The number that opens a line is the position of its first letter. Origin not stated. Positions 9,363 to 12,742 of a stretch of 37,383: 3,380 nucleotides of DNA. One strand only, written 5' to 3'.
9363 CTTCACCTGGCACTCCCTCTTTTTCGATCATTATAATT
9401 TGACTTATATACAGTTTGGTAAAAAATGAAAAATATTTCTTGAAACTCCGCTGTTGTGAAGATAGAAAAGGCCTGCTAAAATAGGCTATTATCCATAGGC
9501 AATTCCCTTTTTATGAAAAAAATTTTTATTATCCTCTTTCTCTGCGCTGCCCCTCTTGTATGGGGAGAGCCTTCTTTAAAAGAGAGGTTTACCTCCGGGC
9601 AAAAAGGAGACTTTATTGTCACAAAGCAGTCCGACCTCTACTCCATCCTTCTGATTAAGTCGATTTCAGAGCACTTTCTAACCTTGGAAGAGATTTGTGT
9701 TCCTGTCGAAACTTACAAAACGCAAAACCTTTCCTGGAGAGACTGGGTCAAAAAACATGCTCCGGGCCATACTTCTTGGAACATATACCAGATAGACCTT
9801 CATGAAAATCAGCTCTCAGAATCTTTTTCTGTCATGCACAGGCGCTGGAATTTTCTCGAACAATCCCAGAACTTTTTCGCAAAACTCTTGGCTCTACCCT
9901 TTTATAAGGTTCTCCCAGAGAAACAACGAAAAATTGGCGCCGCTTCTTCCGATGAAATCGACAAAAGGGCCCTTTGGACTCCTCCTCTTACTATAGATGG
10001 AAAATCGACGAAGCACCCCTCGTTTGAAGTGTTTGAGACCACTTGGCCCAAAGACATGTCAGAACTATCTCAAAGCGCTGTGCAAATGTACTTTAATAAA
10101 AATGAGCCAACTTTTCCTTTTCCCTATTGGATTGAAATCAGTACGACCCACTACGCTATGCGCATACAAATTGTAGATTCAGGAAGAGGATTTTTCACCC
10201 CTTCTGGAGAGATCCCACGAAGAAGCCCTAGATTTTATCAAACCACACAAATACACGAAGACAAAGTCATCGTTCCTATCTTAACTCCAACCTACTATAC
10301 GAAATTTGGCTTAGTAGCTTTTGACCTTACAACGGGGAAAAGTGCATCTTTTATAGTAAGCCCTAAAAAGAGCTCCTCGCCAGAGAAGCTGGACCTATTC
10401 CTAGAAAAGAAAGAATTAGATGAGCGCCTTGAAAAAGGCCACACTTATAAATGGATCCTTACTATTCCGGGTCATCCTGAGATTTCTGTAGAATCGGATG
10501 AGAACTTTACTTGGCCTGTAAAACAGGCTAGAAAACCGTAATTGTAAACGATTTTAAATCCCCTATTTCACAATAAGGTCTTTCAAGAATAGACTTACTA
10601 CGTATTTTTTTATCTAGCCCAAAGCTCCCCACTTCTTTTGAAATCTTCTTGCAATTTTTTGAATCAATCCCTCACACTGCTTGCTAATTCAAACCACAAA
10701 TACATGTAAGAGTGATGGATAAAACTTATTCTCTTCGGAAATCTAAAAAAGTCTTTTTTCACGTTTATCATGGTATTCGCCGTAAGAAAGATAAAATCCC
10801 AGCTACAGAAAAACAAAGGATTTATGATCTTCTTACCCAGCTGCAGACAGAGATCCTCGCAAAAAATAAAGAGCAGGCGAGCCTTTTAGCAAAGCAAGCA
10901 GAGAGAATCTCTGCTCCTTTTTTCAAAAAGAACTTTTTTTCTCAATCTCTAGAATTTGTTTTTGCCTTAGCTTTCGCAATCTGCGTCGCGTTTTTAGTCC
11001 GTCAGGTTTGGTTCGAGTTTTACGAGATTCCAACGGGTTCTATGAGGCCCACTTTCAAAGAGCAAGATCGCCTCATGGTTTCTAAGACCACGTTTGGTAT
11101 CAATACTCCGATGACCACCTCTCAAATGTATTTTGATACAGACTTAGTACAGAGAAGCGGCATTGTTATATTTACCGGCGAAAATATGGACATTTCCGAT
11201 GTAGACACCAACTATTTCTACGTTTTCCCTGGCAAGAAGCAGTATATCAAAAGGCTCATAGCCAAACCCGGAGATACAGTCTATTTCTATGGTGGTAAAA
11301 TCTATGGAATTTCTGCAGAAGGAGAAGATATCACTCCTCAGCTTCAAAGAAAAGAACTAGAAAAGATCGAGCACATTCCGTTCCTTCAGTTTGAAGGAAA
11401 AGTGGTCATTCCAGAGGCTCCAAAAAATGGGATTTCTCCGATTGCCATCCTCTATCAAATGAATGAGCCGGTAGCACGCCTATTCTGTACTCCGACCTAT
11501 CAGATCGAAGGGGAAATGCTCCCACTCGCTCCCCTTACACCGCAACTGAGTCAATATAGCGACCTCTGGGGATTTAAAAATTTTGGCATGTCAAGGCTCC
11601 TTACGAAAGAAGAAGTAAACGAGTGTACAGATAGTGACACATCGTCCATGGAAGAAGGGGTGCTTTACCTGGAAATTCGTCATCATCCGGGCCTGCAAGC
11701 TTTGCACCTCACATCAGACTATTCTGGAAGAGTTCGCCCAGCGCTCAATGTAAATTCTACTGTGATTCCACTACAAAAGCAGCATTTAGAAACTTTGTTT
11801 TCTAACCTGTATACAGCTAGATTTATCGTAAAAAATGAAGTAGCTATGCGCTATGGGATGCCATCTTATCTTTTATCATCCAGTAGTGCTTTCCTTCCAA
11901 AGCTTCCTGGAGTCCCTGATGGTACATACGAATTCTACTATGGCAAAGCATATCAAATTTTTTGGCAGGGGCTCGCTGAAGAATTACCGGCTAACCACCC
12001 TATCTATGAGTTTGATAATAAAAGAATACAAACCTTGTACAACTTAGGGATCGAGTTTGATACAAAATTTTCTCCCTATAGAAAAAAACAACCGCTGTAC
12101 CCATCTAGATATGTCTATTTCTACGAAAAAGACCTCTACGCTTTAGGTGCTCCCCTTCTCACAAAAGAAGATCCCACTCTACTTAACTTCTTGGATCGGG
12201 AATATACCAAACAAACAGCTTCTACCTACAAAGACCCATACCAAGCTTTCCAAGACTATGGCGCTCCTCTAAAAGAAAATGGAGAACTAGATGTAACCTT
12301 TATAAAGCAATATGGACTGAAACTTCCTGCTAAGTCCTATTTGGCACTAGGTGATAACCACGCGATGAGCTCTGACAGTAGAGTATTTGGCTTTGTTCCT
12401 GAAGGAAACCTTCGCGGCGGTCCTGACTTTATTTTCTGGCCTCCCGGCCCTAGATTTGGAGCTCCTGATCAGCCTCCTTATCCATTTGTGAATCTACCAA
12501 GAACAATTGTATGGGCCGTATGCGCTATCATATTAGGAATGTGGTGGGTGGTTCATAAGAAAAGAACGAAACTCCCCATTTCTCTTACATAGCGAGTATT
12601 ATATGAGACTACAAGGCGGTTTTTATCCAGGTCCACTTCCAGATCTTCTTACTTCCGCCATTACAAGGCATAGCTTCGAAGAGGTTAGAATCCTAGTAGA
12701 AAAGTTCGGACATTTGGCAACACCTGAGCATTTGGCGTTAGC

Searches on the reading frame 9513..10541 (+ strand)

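Call 47: search_protein_families(library=pfam, proteins=[window:9513-10541:+], max_evalue=0.00001)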
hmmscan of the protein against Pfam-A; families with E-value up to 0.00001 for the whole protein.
window:9513-10541:+ (342 aa): 1 family
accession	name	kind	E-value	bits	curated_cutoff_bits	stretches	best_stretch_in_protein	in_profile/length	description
PF24683.1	CT021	-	4.9e-36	123.8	27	1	45-165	2-123/125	CT021 protein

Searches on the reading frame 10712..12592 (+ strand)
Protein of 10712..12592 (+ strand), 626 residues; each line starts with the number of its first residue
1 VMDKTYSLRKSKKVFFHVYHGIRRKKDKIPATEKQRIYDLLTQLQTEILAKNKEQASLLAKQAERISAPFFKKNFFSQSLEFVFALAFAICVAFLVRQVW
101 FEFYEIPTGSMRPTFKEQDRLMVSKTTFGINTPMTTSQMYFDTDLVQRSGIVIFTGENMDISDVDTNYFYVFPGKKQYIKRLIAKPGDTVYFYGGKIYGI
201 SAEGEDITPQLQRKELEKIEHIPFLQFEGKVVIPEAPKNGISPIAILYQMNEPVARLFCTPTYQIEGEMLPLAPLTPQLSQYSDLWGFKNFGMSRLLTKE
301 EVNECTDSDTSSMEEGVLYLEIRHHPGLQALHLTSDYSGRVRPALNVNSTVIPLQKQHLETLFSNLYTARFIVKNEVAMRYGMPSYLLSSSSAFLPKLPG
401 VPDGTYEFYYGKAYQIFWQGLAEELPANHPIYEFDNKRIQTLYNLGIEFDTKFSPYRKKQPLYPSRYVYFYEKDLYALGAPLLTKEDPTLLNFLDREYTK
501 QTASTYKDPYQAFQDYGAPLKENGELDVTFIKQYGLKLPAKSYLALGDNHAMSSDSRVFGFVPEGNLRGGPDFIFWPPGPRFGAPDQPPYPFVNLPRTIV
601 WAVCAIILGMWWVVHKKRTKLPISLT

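Call 47: search_protein_families(library=pfam, proteins=[window:10712-12592:+], max_evalue=0.00001)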
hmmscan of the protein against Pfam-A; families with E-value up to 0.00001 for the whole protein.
window:10712-12592:+ (626 aa): 1 family
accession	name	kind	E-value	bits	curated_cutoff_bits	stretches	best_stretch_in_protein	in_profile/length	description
PF10502.14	Peptidase_S26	-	8.9e-29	101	22.9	2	80-199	2-94/168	Signal peptidase, peptidase S26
